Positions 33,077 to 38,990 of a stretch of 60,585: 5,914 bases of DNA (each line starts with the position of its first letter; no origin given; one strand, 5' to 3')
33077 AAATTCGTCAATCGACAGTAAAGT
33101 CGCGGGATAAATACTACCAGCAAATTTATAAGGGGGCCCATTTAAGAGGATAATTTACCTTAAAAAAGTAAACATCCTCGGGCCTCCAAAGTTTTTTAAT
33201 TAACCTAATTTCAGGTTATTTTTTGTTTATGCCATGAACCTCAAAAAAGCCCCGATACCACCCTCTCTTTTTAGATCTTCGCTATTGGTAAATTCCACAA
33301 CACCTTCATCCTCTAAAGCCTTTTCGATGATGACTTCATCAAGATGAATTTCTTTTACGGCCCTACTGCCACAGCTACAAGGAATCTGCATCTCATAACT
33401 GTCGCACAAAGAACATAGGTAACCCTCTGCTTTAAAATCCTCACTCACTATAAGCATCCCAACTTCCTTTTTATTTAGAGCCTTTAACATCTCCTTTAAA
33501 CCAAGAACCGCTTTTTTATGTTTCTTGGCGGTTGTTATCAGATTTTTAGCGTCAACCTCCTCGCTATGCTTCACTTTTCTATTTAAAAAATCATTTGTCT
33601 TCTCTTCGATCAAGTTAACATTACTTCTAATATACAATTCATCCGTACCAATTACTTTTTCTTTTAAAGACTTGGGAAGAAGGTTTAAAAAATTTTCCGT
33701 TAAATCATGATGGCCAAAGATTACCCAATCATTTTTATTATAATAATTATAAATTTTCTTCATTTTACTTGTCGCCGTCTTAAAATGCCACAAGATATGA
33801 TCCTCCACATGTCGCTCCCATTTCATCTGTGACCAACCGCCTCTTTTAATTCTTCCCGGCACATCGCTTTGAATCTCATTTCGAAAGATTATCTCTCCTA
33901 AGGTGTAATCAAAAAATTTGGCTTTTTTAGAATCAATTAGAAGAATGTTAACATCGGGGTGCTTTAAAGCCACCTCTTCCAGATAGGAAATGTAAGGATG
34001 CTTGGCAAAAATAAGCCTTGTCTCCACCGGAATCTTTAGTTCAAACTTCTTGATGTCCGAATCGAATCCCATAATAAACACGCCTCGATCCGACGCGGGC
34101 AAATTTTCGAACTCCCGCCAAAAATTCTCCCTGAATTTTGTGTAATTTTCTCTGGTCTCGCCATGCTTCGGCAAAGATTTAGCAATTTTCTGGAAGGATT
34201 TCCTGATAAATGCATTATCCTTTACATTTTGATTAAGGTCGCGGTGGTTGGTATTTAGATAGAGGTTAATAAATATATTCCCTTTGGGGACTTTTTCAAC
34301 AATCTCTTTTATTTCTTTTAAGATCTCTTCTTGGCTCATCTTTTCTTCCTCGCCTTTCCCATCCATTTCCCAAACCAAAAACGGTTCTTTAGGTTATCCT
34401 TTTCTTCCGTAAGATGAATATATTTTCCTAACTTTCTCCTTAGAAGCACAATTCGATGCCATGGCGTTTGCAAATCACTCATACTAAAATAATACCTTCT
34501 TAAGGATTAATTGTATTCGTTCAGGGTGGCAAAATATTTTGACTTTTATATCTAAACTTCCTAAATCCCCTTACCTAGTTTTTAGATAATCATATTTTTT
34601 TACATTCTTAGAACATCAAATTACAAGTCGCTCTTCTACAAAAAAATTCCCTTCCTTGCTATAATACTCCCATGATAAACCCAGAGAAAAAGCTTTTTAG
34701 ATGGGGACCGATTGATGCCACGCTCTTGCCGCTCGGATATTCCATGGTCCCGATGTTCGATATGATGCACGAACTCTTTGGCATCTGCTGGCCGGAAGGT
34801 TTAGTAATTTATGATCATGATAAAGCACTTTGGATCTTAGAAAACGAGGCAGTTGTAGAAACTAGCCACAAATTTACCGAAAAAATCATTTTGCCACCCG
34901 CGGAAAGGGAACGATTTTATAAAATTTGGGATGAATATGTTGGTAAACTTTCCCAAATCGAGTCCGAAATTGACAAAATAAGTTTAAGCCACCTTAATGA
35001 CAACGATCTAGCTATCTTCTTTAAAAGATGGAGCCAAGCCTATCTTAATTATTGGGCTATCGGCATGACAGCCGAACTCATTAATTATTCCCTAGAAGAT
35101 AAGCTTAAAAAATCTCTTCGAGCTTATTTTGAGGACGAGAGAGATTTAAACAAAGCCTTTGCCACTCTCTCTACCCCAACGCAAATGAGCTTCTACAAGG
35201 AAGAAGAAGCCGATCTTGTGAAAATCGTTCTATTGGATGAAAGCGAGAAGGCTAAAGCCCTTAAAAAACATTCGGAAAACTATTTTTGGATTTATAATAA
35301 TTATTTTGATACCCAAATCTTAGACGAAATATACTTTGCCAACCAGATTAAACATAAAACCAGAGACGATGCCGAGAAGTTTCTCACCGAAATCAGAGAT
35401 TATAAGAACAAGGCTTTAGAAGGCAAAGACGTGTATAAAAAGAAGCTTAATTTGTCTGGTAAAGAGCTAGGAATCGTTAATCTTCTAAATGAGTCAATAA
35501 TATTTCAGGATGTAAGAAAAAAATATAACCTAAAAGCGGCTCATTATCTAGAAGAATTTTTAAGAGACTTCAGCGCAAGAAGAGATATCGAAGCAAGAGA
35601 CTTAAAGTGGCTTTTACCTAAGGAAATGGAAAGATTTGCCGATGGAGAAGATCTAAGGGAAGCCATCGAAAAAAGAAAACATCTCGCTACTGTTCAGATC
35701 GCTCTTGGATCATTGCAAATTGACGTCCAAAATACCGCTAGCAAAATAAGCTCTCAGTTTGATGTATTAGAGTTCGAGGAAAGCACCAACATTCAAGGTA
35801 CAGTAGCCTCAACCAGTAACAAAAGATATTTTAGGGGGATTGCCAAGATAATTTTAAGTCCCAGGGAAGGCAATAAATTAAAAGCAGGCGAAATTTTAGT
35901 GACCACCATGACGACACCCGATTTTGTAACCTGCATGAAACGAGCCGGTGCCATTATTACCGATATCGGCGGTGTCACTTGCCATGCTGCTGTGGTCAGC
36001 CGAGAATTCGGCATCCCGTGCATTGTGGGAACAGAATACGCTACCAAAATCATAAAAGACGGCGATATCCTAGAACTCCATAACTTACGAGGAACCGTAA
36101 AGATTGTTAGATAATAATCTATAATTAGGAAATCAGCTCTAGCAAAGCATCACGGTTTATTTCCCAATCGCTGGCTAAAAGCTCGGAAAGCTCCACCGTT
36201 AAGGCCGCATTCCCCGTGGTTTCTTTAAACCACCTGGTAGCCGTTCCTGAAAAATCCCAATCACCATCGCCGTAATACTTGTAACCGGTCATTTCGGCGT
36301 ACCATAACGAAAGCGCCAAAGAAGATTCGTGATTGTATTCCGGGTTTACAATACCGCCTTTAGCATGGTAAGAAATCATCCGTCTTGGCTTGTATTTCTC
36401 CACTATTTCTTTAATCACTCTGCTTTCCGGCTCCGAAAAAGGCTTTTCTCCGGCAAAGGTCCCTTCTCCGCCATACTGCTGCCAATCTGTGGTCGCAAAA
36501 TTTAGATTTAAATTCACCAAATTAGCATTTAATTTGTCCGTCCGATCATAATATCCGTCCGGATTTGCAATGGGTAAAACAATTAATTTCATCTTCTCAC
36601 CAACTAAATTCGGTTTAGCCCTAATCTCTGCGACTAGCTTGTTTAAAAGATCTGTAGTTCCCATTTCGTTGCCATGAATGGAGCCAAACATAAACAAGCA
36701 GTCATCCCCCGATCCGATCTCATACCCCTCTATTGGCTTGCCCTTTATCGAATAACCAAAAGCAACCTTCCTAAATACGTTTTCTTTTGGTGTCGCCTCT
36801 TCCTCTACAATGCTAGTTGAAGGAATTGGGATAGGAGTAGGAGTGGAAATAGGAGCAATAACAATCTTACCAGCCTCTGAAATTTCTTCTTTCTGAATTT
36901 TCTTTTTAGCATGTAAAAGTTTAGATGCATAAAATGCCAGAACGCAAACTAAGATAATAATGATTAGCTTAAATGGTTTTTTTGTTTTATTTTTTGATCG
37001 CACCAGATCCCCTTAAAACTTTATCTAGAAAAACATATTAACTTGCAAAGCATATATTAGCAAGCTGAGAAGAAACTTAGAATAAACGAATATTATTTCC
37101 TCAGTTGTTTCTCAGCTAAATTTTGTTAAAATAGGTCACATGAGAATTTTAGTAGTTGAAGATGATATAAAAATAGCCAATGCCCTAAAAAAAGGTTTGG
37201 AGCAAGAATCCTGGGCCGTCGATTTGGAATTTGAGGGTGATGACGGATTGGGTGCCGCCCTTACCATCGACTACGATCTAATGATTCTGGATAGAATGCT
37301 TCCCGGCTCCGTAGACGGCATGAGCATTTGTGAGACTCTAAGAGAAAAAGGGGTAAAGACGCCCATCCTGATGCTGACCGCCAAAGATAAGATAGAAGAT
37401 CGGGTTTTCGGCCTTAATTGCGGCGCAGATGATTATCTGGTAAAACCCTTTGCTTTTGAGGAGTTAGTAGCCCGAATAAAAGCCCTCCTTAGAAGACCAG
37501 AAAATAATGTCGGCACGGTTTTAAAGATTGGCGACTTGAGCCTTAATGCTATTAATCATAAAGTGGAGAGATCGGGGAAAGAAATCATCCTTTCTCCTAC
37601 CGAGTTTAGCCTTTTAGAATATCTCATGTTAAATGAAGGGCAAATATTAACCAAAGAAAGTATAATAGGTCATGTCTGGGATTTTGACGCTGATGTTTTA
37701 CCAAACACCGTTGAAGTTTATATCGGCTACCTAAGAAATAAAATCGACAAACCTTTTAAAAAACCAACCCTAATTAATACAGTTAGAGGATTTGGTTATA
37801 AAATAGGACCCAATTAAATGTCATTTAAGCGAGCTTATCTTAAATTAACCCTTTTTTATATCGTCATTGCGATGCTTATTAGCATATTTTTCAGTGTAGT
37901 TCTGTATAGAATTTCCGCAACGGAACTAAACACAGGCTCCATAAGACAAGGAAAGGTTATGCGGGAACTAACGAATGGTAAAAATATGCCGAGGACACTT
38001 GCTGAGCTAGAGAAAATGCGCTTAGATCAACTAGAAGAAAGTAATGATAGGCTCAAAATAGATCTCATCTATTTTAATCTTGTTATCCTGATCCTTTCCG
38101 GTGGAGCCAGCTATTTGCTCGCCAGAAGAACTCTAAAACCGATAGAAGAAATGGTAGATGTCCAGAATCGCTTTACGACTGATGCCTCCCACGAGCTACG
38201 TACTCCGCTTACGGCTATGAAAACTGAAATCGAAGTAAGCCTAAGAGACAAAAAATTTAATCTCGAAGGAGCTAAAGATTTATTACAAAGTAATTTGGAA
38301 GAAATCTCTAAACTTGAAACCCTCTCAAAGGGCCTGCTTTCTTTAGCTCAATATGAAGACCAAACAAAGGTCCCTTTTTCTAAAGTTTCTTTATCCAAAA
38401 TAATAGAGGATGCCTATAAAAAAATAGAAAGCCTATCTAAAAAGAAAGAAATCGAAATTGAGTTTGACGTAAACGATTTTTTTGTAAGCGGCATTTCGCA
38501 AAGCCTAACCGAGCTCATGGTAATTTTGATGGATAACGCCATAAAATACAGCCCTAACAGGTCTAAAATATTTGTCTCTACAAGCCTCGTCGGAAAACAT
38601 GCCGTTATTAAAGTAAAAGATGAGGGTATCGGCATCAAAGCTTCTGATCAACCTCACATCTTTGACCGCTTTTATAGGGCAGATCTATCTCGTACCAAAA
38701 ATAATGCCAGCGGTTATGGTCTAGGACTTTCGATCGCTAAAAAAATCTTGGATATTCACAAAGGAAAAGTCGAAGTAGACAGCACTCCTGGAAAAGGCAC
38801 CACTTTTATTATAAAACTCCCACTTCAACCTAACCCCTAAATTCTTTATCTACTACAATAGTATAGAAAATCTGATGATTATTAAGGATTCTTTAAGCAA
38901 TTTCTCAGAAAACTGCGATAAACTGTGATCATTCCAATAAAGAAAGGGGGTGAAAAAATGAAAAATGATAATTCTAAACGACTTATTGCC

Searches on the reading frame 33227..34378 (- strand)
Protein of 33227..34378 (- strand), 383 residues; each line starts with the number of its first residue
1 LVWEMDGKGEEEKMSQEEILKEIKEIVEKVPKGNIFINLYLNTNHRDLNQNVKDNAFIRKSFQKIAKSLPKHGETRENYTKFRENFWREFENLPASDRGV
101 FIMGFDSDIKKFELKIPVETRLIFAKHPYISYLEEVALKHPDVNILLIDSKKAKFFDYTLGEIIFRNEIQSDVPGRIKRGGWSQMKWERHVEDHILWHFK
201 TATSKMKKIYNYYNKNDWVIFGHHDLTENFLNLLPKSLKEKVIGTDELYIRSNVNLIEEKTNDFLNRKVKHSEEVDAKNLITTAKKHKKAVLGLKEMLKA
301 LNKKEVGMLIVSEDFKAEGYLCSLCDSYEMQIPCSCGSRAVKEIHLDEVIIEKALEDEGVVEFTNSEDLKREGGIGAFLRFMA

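Call 48: search_protein_families(library=pfam, proteins=[window:33227-34378:-], max_evalue=0.001)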
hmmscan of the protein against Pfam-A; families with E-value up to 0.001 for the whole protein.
window:33227-34378:- (383 aa): 4 families
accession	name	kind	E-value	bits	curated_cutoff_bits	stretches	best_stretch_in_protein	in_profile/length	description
PF18854.6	baeRF_family10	-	6.3e-20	72.3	27.1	1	128-245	1-122/143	Bacterial archaeo-eukaryotic release factor family 10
PF01248.31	Ribosomal_L7Ae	-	7.6e-07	29.2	22.1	1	278-334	4-61/95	Ribosomal protein L7Ae/L30e/S12e/Gadd45 family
PF18859.6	acVLRF1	-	7.1e-06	26.7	27.1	1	167-228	27-87/130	Actinobacteria/chloroflexi VLRF1 release factor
PF03464.20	eRF1_2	-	0.00069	20.4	27.1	0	143-209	2-68/133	eRF1 domain 2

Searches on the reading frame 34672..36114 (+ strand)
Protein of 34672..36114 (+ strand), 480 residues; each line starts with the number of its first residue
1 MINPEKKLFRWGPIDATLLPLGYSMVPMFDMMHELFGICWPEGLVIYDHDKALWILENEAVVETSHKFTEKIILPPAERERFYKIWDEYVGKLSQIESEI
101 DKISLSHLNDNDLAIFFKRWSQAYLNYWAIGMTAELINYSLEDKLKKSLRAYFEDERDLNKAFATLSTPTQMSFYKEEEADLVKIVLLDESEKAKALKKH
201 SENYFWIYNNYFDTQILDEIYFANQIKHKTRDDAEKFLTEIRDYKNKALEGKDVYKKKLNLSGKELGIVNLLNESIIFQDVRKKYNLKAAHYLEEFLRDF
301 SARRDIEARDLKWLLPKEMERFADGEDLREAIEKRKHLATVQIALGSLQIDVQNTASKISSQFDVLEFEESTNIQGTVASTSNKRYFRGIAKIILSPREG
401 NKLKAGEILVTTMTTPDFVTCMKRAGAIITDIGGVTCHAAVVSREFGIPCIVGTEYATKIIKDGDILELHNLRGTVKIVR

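Call 48: search_protein_families(library=pfam, proteins=[window:34672-36114:+], max_evalue=0.001)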
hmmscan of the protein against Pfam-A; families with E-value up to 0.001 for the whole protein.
window:34672-36114:+ (480 aa): 1 family
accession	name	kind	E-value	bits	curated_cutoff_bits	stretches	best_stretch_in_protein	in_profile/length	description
PF00391.29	PEP-utilizers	-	8.1e-23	80.3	23.1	1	404-469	2-67/72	PEP-utilising enzyme, mobile domain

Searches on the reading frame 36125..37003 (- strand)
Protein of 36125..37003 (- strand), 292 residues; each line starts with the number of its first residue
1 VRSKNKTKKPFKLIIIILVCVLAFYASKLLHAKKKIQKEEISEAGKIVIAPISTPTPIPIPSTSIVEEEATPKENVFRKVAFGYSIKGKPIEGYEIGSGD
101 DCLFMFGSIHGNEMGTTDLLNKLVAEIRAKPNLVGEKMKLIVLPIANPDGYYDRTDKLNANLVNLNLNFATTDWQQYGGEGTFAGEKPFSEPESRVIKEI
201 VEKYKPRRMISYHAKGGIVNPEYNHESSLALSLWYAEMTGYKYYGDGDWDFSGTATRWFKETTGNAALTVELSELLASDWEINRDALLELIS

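Call 48: search_protein_families(library=pfam, proteins=[window:36125-37003:-], max_evalue=0.001)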
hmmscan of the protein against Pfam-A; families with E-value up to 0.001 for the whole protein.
window:36125-37003:- (292 aa): 2 families
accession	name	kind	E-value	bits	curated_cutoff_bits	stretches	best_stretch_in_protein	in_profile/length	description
PF00246.29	Peptidase_M14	-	2.7e-16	60.5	21.6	1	71-228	10-197/286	Zinc carboxypeptidase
PF24827.1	AstE_AspA_cat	-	0.00068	19.7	25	0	103-170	5-65/192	Succinylglutamate desuccinylase/Aspartoacylase catalytic domain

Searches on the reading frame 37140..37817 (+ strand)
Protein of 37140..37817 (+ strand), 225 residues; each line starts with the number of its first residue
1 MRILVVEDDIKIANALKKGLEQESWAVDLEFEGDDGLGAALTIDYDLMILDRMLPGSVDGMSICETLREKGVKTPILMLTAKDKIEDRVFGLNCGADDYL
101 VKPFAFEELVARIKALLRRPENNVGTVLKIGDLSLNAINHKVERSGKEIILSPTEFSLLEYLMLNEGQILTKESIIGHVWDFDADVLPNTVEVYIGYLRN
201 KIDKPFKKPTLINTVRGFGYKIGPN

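Call 48: search_protein_families(library=pfam, proteins=[window:37140-37817:+], max_evalue=0.001)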
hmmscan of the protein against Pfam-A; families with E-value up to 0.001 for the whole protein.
window:37140-37817:+ (225 aa): 2 families
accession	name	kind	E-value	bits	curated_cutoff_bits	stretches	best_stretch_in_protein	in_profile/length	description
PF00486.34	Trans_reg_C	-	1.1e-25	89.9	26.2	1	146-221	1-76/77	Transcriptional regulatory protein, C terminal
PF00072.30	Response_reg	-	8.1e-25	87.6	30.2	1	3-114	1-111/111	Response regulator receiver domain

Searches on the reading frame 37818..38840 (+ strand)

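Call 48: search_protein_families(library=pfam, proteins=[window:37818-38840:+], max_evalue=0.001)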
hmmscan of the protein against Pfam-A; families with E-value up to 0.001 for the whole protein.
window:37818-38840:+ (340 aa): 3 families
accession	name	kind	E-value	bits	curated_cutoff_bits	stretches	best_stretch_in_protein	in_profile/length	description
PF02518.31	HATPase_c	-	1e-27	97.2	26.4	1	228-337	4-110/111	Histidine kinase-, DNA gyrase B-, and HSP90-like ATPase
PF00512.31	HisKA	-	4.6e-11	43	26.9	1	116-180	2-64/66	His Kinase A (phospho-acceptor) domain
PF14501.12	HATPase_c_5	-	6.9e-05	23.1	22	1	229-323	5-91/102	GHKL domain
